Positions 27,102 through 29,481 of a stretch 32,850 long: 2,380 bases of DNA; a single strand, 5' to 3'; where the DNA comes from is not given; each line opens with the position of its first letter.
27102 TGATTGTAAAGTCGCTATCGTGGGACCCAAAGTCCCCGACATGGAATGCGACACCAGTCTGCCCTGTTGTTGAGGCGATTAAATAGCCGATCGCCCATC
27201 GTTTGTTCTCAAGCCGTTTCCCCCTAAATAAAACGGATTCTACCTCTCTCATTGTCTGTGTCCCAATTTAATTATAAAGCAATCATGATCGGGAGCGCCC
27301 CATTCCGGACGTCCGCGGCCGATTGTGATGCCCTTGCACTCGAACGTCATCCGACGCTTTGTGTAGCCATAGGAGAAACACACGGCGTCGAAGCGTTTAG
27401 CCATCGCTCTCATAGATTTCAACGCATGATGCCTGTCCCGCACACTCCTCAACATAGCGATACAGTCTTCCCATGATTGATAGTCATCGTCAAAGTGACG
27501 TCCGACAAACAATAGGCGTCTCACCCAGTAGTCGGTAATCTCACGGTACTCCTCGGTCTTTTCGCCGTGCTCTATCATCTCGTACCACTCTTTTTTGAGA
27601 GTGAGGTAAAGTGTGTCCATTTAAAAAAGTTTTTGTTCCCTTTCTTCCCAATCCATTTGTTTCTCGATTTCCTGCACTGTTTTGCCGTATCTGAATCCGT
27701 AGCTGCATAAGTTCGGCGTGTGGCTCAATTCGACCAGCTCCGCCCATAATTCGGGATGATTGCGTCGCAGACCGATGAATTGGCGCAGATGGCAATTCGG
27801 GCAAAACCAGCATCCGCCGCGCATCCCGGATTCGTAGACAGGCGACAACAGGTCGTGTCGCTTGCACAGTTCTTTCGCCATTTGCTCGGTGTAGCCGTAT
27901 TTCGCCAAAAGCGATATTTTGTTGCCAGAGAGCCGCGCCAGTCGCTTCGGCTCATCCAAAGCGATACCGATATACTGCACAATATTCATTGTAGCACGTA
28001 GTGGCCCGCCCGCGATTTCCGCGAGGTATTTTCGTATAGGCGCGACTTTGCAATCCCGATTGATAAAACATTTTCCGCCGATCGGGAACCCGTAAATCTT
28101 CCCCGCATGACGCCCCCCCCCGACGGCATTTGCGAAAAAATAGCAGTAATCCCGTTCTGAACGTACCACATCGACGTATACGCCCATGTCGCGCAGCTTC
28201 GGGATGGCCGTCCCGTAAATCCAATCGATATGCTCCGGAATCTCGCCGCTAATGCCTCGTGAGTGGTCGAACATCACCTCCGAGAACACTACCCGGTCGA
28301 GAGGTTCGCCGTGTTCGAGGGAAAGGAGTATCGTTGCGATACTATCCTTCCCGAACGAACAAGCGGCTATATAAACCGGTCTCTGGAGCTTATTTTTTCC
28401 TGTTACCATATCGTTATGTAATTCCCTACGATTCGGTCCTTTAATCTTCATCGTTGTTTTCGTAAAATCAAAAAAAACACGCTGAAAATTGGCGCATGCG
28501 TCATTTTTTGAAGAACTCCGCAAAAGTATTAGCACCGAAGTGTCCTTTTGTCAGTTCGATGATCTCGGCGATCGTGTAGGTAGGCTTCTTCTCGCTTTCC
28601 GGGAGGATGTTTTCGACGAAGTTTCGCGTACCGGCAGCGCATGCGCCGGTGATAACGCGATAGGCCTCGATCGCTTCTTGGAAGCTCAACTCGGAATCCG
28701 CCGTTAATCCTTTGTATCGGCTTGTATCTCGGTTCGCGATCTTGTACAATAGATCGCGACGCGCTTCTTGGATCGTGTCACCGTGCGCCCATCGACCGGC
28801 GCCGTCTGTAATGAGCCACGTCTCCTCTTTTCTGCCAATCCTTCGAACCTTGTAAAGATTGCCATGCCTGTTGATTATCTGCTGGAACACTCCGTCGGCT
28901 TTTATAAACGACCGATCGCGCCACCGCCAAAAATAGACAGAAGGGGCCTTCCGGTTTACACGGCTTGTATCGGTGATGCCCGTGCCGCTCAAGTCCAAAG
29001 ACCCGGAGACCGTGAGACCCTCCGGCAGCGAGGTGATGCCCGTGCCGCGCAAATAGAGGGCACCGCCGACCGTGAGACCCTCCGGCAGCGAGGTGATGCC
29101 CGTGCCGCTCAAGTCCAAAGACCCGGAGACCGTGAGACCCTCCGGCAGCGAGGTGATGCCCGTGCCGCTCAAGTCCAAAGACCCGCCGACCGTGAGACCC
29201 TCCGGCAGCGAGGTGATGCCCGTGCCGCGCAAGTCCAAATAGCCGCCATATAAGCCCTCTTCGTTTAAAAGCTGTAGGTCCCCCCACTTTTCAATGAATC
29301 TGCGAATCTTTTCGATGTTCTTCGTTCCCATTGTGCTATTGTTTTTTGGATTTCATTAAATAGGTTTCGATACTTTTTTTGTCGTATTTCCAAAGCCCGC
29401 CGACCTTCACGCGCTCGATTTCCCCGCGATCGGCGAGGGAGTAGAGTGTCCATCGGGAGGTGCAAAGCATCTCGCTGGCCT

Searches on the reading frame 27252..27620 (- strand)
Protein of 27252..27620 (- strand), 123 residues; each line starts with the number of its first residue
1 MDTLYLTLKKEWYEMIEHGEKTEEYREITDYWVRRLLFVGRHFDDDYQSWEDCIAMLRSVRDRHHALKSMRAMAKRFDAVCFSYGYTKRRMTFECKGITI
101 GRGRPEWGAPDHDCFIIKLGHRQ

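Call 13: search_protein_families(library=phrogs, proteins=[window:27252-27620:-], max_evalue=0.001)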
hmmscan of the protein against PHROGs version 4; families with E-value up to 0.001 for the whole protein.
window:27252-27620:- (123 aa): 1 family
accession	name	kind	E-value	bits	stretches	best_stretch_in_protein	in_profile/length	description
phrog_625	-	unknown function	1.5e-21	77.4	1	1-121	1-91/98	-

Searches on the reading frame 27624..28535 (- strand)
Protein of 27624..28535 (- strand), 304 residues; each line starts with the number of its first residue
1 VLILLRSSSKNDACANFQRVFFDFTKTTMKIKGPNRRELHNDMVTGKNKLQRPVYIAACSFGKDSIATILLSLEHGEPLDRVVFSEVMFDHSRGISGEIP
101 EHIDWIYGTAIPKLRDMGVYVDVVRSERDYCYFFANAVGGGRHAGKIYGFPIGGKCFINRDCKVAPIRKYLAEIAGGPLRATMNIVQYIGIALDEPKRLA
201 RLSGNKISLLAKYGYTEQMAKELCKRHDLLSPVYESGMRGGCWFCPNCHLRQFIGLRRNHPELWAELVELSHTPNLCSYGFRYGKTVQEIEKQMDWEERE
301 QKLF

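Call 8: search_protein_families(library=pfam, proteins=[window:27624-28535:-], max_evalue=0.1)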
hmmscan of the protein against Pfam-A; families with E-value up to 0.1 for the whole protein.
window:27624-28535:- (304 aa): 0 families

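Call 9: search_protein_families(library=phrogs, proteins=[window:27624-28535:-], max_evalue=0.1)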
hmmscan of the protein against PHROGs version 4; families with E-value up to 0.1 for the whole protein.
window:27624-28535:- (304 aa): 4 families
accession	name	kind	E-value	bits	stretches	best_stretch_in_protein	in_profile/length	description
phrog_424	-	moron, auxiliary metabolic gene and host takeover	1.1e-34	121.2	1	48-281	156-375/460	phosphoadenosine phosphosulfate reductase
phrog_28782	-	unknown function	1.6e-14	55.4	1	184-298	7-119/154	-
phrog_15238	-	unknown function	2.2e-06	28.7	1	51-92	10-51/215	-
phrog_31067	-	unknown function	0.06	14.6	0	55-84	24-53/68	-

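Call 10: search_protein_families(library=padloc, proteins=[window:27624-28535:-], max_evalue=0.1)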
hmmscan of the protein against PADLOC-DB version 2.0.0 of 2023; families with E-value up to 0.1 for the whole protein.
window:27624-28535:- (304 aa): 1 family
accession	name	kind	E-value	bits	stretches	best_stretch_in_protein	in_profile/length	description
PDLC02782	SspD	-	4.1e-08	31.3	1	159-298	86-227/277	SspD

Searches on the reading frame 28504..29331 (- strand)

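Call 8: search_protein_families(library=pfam, proteins=[window:28504-29331:-], max_evalue=0.1)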
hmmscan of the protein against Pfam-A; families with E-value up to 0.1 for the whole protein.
window:28504-29331:- (276 aa): 7 families
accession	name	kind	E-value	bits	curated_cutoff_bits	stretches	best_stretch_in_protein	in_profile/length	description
PF00560.39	LRR_1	-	3.3e-05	23.6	20.6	0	51-66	4-20/23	Leucine Rich Repeat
PF12799.13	LRR_4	-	0.00026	21.6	27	0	51-64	5-18/44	Leucine Rich repeats (2 copies)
PF18886.6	DUF5649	-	0.0043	17.8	25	0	66-98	17-50/68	Repeats of unknown function (DUF5649)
PF13516.12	LRR_6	-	0.017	15.6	23.4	0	111-122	7-18/24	Leucine Rich repeat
PF09099.16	Qn_am_d_aIII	-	0.018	15.8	22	0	97-130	25-61/82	Quinohemoprotein amine dehydrogenase, alpha subunit domain III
PF21564.2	Caudo_bapla_RBP_neck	-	0.02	15.6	27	0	66-73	13-20/21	Lactococcus phage p2, Receptor binding protein, neck domain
PF23598.1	LRR_14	-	0.087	12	40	0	31-65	51-88/353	Leucine-rich repeat region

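Call 9: search_protein_families(library=phrogs, proteins=[window:28504-29331:-], max_evalue=0.1)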
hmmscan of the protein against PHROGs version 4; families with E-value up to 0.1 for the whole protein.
window:28504-29331:- (276 aa): 0 families

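Call 10: search_protein_families(library=padloc, proteins=[window:28504-29331:-], max_evalue=0.1)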
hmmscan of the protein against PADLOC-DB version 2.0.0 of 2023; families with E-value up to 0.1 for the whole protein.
window:28504-29331:- (276 aa): 0 families
